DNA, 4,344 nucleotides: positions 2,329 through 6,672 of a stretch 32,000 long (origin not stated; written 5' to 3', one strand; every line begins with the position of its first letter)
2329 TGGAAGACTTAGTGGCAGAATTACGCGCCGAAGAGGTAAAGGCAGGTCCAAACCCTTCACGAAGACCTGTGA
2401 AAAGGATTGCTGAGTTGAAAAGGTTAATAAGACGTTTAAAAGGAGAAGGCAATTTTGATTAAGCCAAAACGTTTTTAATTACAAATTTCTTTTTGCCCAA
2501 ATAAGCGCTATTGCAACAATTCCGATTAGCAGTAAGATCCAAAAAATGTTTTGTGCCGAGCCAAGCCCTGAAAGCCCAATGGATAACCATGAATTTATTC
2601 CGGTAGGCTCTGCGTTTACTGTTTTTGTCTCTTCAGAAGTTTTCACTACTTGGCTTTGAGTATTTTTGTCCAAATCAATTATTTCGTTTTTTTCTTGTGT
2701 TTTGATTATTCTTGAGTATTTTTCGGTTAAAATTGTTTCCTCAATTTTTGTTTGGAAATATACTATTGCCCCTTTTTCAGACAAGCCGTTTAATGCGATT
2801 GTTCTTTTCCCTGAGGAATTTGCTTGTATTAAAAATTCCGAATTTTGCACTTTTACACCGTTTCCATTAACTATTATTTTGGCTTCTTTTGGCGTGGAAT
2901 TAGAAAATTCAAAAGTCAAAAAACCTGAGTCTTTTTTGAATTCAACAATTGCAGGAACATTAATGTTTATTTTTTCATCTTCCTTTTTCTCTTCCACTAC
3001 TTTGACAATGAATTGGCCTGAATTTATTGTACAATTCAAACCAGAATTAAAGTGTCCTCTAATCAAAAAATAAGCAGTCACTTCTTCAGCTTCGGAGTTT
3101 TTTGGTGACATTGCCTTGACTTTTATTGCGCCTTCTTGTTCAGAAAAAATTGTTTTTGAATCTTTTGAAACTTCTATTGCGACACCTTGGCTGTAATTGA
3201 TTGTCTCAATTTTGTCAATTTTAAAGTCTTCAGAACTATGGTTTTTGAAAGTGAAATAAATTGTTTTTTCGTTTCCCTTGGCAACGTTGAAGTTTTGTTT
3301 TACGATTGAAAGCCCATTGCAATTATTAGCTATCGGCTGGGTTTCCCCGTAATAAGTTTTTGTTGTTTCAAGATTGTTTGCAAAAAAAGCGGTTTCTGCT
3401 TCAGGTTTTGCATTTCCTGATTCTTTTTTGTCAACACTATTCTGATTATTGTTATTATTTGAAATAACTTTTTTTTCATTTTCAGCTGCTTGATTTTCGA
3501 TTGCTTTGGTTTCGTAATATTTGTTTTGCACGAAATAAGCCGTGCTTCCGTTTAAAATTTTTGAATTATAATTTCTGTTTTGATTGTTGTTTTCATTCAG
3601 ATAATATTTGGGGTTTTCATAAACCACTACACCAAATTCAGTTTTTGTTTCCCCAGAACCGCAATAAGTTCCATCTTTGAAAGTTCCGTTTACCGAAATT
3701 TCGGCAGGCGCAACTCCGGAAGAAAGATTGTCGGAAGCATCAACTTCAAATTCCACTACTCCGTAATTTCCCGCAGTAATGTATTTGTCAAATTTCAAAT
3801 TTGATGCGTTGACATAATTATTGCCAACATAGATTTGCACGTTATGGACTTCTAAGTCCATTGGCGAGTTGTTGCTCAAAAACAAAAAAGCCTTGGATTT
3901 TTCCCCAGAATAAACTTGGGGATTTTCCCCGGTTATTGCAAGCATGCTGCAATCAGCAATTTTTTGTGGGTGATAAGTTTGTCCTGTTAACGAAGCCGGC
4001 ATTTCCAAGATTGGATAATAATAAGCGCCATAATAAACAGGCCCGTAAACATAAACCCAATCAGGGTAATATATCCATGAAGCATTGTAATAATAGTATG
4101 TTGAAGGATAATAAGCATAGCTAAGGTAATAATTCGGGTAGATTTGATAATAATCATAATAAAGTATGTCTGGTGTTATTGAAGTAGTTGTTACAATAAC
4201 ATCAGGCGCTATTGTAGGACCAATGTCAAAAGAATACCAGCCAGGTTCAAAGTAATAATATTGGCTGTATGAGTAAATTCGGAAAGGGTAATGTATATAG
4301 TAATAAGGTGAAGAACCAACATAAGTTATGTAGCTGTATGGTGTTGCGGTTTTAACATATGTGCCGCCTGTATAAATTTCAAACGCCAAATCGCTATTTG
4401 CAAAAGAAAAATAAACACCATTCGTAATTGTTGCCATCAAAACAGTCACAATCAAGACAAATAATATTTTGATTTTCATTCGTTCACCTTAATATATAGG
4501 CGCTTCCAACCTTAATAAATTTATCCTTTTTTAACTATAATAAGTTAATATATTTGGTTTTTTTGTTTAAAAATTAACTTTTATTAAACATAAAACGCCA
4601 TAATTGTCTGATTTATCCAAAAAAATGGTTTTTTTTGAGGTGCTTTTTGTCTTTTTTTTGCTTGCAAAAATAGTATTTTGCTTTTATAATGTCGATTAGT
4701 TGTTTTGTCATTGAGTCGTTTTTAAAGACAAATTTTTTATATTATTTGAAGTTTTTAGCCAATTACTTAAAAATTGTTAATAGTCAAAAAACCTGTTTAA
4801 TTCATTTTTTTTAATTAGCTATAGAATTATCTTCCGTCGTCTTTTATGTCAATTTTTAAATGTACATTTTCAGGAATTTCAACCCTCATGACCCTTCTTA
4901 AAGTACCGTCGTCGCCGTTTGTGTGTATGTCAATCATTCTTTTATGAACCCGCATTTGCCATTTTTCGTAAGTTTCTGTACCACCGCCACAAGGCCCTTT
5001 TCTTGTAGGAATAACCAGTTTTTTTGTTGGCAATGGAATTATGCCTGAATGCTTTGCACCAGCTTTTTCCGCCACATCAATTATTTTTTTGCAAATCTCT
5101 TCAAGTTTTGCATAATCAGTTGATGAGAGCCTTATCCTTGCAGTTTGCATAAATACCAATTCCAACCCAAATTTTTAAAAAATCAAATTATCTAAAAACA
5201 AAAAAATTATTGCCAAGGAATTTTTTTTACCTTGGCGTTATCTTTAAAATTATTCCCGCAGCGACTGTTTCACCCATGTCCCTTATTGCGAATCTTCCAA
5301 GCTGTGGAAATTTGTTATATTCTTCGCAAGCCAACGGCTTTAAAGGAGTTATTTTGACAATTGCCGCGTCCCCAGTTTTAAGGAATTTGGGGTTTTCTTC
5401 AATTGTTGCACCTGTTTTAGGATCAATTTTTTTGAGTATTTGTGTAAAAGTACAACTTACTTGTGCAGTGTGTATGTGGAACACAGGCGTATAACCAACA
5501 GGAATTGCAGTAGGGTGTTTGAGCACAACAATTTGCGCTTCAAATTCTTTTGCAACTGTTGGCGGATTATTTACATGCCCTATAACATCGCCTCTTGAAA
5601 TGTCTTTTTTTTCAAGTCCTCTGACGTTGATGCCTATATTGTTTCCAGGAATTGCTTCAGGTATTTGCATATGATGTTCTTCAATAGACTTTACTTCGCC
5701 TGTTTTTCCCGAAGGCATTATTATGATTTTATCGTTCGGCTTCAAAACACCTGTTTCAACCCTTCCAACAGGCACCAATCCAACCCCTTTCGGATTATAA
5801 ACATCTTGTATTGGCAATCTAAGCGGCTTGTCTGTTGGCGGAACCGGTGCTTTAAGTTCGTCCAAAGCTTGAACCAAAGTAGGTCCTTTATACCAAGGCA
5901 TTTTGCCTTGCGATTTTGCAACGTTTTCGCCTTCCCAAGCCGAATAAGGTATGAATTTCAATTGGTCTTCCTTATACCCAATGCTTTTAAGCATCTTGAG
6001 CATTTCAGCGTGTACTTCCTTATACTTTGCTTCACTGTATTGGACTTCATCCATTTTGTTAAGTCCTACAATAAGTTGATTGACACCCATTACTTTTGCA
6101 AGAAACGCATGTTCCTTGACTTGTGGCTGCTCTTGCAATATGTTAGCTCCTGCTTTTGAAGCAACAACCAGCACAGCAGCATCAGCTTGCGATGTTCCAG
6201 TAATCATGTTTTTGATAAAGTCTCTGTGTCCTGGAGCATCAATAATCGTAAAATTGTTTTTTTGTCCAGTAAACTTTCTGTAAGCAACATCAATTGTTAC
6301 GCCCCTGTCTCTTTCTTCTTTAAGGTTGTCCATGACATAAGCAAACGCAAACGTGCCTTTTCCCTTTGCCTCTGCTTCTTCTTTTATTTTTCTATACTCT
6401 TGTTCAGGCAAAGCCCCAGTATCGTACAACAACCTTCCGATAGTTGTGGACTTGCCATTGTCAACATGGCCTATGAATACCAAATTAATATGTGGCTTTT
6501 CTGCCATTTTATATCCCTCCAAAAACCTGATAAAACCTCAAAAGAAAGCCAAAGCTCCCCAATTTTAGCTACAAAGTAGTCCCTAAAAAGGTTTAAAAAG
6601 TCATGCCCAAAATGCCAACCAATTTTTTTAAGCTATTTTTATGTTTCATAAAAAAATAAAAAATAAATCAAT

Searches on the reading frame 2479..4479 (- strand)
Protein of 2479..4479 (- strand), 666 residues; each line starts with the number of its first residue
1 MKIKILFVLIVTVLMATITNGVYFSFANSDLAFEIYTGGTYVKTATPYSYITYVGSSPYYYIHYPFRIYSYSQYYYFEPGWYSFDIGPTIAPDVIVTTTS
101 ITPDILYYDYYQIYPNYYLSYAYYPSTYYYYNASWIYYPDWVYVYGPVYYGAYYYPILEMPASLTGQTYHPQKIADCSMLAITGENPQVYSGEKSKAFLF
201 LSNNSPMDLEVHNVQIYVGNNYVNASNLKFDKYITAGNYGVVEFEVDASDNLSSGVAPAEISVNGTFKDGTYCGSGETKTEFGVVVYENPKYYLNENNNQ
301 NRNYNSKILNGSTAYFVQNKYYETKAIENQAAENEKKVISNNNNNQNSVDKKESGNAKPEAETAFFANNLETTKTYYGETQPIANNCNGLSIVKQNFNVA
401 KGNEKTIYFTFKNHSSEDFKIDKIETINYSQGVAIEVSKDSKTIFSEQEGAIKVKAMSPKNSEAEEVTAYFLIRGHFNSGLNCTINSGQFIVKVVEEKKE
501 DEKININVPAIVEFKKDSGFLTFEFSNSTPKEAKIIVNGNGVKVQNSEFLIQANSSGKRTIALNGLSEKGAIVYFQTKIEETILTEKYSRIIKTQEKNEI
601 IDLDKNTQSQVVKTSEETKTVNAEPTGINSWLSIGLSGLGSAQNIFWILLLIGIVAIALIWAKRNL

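Call 8: find_encoding_contigs(protein=window:2479-4479:-, flank=10000, max_places=6)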
Protein window:2479-4479:- (666 aa): 3 contigs read that carry it; 3 places shown.
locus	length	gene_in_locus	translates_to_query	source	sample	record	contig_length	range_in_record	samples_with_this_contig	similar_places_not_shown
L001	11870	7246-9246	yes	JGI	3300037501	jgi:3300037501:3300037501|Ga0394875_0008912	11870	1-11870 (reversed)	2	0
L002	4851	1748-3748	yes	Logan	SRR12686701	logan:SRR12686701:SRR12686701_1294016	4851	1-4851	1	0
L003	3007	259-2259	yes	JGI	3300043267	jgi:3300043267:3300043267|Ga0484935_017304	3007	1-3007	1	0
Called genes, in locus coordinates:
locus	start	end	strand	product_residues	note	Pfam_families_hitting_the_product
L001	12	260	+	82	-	-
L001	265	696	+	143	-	PF00164:Ribosom_S12_S23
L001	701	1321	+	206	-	PF00177:Ribosomal_S7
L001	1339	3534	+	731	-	PF00009:GTP_EFTU, PF22042:EF-G_D2, PF03144:GTP_EFTU_D2, PF14492:EFG_III, PF03764:EFG_IV, PF00679:EFG_C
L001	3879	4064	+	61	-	-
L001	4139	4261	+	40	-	-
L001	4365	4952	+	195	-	-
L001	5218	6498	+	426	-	PF00009:GTP_EFTU, PF01926:MMR_HSR1 (faint), PF03144:GTP_EFTU_D2, PF03143:GTP_EFTU_D3, PF22594:GTP-eEF1A_C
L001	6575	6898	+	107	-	PF00338:Ribosomal_S10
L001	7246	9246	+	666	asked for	-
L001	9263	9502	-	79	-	-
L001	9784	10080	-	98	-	-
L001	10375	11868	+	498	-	?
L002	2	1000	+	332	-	?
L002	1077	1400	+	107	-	PF00338:Ribosomal_S10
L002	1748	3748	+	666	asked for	-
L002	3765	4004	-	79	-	-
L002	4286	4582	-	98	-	-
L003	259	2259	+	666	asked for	-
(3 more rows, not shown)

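Call 9: search_protein_families(library=pfam, proteins=[window:2479-4479:-], max_evalue=0.01)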
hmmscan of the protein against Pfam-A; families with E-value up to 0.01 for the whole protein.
window:2479-4479:- (666 aa): 0 families

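Call 15: find_related_loci(query=window:2479-4479:-, collection=genome_contigs, flank=10000)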
Query window:2479-4479:- (666 aa) in genome_contigs; peptide patterns used: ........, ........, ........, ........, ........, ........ (x = any residue, [..] = any of these).
462 stretches matched a pattern; 3 encode a relative of the query (tblastn E <= 1e-3); 3 distinct loci.
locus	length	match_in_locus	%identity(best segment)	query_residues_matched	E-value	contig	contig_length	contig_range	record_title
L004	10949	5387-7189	37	8-644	6e-104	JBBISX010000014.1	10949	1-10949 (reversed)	MAG: Candidatus Iainarchaeum archaeon isolate PFS170222_bin_383 NODE_6144_length_10949_cov_3.790527, whole genome shotgu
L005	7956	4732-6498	37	5-641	6e-103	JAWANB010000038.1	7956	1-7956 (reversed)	MAG: Candidatus Iainarchaeum archaeon isolate SRBZ-2_201901_bins_138 SRBZ-2_201901_bins_138_scaffold_38, whole genome sh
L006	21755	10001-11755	23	5-624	2e-28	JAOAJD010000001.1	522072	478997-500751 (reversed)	MAG: Candidatus Iainarchaeum archaeon isolate SKW153 NODE_1_length_522072_cov_13.571285, whole genome shotgun sequence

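Call 31: find_homologous_proteins(query=L005:150-4508:+, max_evalue=1e-10)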
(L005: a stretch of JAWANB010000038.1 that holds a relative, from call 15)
Query L005:150-4508:+ (1453 aa): 10 proteins with E <= 1e-10 among 6291 candidates.
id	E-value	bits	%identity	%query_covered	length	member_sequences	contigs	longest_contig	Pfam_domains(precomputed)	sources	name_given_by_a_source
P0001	0.0e+0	3038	100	92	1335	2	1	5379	PF00082.28,PF18911.7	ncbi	ncbi:MAG: S8 family serine peptidase, partial [Candidatus Diapherotrites archaeon]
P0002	4.2e-127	444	32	68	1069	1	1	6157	PF00082.28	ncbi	ncbi:MAG: S8 family serine peptidase, partial [Candidatus Diapherotrites archaeon]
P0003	1.1e-23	101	32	19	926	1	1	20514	PF00082.28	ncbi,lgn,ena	-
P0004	4.2e-22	96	30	29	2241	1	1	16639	PF19127.7,PF13306.13,PF13715.13,PF13620.13,PF00082.28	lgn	-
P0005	3.6e-20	89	31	25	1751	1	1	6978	PF13715.13,PF14686.13,PF08308.18,PF17802.8,PF13620.13,PF09430.17,PF22904.4,PF17210.10,PF00082.28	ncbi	-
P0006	1.3e-18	84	34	18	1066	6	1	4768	PF02225.28,PF00082.28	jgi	jgi:hypothetical protein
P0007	2.0e-15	74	30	21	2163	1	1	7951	PF13229.13,PF07705.18,PF00082.28,PF05048.20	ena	-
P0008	2.3e-14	70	28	25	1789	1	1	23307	PF00082.28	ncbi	-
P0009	1.0e-11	61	36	8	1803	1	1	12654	PF18962.8,PF13860.13,PF05345.19,PF00082.28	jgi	jgi:subtilisin family serine protease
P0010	7.3e-11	58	34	8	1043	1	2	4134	PF02225.28,PF05922.22,PF17766.8,PF00082.28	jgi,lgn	jgi:hypothetical protein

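Call 32: find_encoding_contigs(protein=P0002, flank=10000, max_places=3)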
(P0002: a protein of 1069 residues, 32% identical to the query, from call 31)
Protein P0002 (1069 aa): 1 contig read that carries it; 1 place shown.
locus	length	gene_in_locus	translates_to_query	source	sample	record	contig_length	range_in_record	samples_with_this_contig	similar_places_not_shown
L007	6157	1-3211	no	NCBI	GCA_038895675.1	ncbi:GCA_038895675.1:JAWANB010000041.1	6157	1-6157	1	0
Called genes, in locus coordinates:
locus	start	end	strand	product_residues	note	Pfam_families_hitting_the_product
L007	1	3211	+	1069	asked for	PF00082:Peptidase_S8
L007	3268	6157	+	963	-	PF13620:CarboxypepD_reg (faint), PF17802:SpaA (faint)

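Call 33: find_encoding_contigs(protein=P0004, flank=10000, max_places=3)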
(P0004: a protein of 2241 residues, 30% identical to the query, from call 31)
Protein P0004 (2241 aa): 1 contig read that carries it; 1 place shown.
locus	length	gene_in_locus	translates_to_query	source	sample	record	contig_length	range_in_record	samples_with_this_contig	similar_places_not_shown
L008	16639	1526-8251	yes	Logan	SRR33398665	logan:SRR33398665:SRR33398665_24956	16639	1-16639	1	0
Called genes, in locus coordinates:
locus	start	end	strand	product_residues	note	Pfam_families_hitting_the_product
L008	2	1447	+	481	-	?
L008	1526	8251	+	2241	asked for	PF00082:Peptidase_S8, PF13620:CarboxypepD_reg (faint), PF13715:CarbopepD_reg_2 (weak), PF13306:LRR_5, PF19127:Choline_bind_3 (faint)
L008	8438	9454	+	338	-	PF00356:LacI, PF01381:HTH_3 (weak), PF00532:Peripla_BP_1, PF13407:Peripla_BP_4 (weak), PF13377:Peripla_BP_3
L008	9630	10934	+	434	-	PF01547:SBP_bac_1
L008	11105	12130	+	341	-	PF00528:BPD_transp_1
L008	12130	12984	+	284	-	PF00528:BPD_transp_1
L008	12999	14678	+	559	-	PF00128:Alpha-amylase, PF16657:Malt_amylase_C (weak)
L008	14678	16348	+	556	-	PF00128:Alpha-amylase, PF16657:Malt_amylase_C (weak), PF23915:SusG_C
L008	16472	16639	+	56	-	?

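Call 36: find_encoding_contigs(protein=P0001, flank=10000, max_places=3)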
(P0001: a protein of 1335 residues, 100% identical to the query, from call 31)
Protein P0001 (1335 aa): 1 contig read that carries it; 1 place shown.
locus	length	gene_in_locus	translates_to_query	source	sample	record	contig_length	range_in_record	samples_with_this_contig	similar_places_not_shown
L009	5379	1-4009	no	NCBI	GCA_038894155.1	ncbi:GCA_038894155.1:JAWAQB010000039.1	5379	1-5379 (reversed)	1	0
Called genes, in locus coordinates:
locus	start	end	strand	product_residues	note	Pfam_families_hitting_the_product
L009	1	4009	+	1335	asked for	PF18911:PKD_4 (weak), PF00082:Peptidase_S8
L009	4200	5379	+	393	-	?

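Call 39: find_homologous_proteins(query=L005:150-884:+, max_evalue=0.001)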
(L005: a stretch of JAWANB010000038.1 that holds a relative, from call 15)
Query L005:150-884:+: 123 candidates shared short words with the query, none scored E <= 0.001.
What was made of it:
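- On Horizontally acquired or viral gene (genomic island): Sensitivity is reduced by the composition (call 39).
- The L005 module did not even retrieve its own partial copy P0001 (call 39).
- Tried and rejected: Search with the L005 module (call 39):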

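Call 40: search_protein_families(library=pfam, proteins=[L005:150-884:+, L007:3268-6156:+], max_evalue=10)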
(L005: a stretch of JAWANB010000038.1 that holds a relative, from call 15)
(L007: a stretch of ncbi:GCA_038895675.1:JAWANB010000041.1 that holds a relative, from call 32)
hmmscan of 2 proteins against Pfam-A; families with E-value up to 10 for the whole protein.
L005:150-884:+ (245 aa): 11 families
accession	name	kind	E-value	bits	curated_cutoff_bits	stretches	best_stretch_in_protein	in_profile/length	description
PF18911.6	PKD_4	-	3e-07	30.8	27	1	143-236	6-83/85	PKD domain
PF13620.12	CarboxypepD_reg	-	1.7e-05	25.5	32.3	1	32-103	6-73/82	Carboxypeptidase regulatory-like domain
PF07495.19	Y_Y_Y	-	0.00063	20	26.6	1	199-236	28-62/65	Y_Y_Y domain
PF02369.22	Big_1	-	0.00069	20.1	34.9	1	24-75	17-66/93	Bacterial Ig-like domain (group 1)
PF00801.26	PKD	-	0.0012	19.3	23.5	1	142-234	3-78/80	PKD domain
PF10670.15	DUF4198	-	0.0022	18.6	34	1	31-85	152-206/209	Domain of unknown function (DUF4198)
PF18957.6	RibLong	-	0.013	16.8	27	1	124-188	23-88/93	Long Rib domain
PF18981.6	InlK_D3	-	0.027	15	25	1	195-236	30-73/75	Internalin K domain (D3/D4)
PF11974.14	bMG3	-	0.064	13.7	34.9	1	33-86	21-76/103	Bacterial alpha-2-macroglobulin MG3 domain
PF17789.7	MG4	-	0.26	12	24.7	1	28-75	18-60/95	Macroglobulin domain MG4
PF17791.7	MG3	-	3.7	8.3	23.1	1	23-75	21-75/84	Macroglobulin domain MG3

L007:3268-6156:+ (963 aa): 8 families
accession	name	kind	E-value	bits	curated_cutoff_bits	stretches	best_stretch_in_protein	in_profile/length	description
PF13620.12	CarboxypepD_reg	-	8.1e-17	61.8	32.3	3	40-108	3-73/82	Carboxypeptidase regulatory-like domain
PF17802.7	SpaA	-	2.4e-08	34.5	23.1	2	371-422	5-56/91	Prealbumin-like fold domain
PF17210.9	SdrD_B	-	0.0016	19.1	29.7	1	374-440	17-79/112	SdrD B-like domain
PF01974.23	tRNA_int_endo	-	0.0033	17.9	27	1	63-117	6-61/85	tRNA intron endonuclease, catalytic C-terminal domain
PF08308.17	PEGA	-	0.02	15.2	20.8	1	246-282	31-67/71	PEGA domain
PF02222.28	ATP-grasp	-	0.13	12.4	27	1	82-130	29-78/179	ATP-grasp domain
PF02369.22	Big_1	-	0.16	12.5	34.9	0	369-410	21-62/93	Bacterial Ig-like domain (group 1)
PF18962.6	Por_Secre_tail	-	0.24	12.2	27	0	215-269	17-75/75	Secretion system C-terminal sorting domain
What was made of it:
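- On Secreted or surface (S-layer-type) archaeal glycoprotein: The analogous L005 module does contain PKD_4 and CarboxypepD_reg (call 40).
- It encodes ordinary DPANN extracellular domains (PKD_4 at 30.8 bits, CarboxypepD_reg; call 40).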

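Call 52: search_protein_families(library=phrogs, proteins=[window:2479-4479:-], max_evalue=0.1)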
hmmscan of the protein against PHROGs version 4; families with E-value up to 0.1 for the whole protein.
window:2479-4479:- (666 aa): 0 families

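Call 55: find_encoding_contigs(protein=P0003, flank=10000, max_places=2)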
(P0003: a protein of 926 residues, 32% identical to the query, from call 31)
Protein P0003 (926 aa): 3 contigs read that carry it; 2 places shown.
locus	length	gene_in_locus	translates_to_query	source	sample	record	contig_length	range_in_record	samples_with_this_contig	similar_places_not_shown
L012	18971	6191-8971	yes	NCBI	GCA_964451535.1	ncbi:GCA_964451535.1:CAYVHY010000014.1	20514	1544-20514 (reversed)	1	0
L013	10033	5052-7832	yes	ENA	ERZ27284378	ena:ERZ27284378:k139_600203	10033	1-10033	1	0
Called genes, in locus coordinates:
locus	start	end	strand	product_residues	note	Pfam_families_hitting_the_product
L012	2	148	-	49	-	?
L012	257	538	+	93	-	-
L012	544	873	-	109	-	-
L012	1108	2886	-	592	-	PF01850:PIN, PF00437:T2SSE, PF20720:nSTAND3 (weak), PF13173:AAA_14 (weak)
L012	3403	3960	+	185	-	PF13238:AAA_18, PF13207:AAA_17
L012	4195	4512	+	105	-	-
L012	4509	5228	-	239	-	PF08704:GCD14, PF05175:MTS, PF13847:Methyltransf_31, PF13649:Methyltransf_25 (weak)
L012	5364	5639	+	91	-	-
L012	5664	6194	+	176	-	PF01876:RNase_P_p30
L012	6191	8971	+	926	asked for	PF00082:Peptidase_S8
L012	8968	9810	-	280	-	PF04307:YdjM (weak)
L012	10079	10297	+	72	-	PF01900:RNase_P_Rpp14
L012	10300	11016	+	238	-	PF10584:Proteasome_A_N, PF00227:Proteasome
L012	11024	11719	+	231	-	PF01172:SBDS_N, PF09377:SBDS_domain_II, PF20268:SBDS_C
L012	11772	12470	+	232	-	PF14382:ECR1_N (faint), PF22625:ECR1_N_2 (weak), PF21266:S1_RRP4 (weak), PF00013:KH_1 (weak), PF15985:KH_6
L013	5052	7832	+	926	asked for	PF00082:Peptidase_S8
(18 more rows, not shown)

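Call 56: find_encoding_contigs(protein=P0008, flank=10000, max_places=2)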
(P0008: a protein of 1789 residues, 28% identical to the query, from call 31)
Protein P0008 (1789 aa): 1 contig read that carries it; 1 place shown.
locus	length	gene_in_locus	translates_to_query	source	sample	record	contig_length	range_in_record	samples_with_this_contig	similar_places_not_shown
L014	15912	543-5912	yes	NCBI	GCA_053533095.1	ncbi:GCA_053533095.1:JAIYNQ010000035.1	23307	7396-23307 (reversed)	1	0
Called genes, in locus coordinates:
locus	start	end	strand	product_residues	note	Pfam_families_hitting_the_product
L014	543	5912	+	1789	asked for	PF00082:Peptidase_S8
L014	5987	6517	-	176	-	-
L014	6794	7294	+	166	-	-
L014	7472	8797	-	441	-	PF01875:Memo, PF01871:AMMECR1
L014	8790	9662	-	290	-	PF04055:Radical_SAM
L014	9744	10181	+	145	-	PF00571:CBS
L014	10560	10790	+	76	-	PF24434:DUF7557 (weak)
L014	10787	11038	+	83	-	PF05016:ParE_toxin (weak)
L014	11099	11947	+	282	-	-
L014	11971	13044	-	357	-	PF01594:AI-2E_transport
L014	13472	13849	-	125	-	-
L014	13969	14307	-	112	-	-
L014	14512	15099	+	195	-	PF00160:Pro_isomerase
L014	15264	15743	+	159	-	PF02643:DUF192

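Call 59: find_encoding_contigs(protein=P0005, flank=10000, max_places=2)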
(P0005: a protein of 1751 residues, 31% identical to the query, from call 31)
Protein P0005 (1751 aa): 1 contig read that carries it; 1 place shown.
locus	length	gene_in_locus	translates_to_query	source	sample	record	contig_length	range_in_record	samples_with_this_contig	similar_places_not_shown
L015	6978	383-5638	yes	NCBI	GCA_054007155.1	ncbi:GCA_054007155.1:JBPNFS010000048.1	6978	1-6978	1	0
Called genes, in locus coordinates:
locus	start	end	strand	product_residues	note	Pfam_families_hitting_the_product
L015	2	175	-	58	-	?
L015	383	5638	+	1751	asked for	PF00082:Peptidase_S8, PF13620:CarboxypepD_reg, PF13715:CarbopepD_reg_2, PF13620:CarboxypepD_reg, PF13715:CarbopepD_reg_2, PF13620:CarboxypepD_reg, PF13715:CarbopepD_reg_2, PF13620:CarboxypepD_reg, +7 more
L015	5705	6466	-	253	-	PF00149:Metallophos, PF12850:Metallophos_2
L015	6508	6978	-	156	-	?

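Call 78: search_protein_families(library=ncbifam, proteins=[L001:10375-11868:+, window:2479-4479:-], max_evalue=0.1)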
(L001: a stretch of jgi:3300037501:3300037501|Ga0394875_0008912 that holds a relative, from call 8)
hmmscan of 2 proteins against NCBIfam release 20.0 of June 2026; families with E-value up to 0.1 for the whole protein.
L001:10375-11868:+ (498 aa): 0 families

window:2479-4479:- (666 aa): 0 families

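Call 87: find_related_loci(query=L005:150-884:+, collection=viral_contigs, flank=5000)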
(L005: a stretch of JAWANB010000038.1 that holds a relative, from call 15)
Query L005:150-884:+ (245 aa) in viral_contigs; peptide patterns used: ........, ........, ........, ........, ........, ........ (x = any residue, [..] = any of these).
9 stretches matched a pattern, but none encodes a relative of the query by tblastn (E <= 1e-3).

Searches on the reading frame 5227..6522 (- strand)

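Call 9: search_protein_families(library=pfam, proteins=[window:5227-6522:-], max_evalue=0.01)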
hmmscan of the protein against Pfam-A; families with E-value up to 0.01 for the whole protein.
window:5227-6522:- (431 aa): 7 families
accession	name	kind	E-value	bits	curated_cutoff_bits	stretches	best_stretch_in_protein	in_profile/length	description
PF00009.33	GTP_EFTU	-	1.4e-53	181.8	26.5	1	9-222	1-184/188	Elongation factor Tu GTP binding domain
PF22594.2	GTP-eEF1A_C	-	3e-39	133.9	27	1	326-425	1-100/101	GTP-eEF1A C-terminal domain-like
PF03143.23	GTP_EFTU_D3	-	7.3e-30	103.8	27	1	321-428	2-105/106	Elongation factor Tu C-terminal domain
PF03144.31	GTP_EFTU_D2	-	1.5e-19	70.6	30.3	1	248-314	1-72/73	Elongation factor Tu domain 2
PF01926.29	MMR_HSR1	-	1.1e-05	25.9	21.9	1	54-134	11-95/113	50S ribosome-binding GTPase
PF14578.12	GTP_EFTU_D4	-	0.0001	22.6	23.8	1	252-314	21-85/86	Elongation factor Tu domain 4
PF00071.28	Ras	-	0.0035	17.4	21.6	1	52-203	9-151/162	Ras family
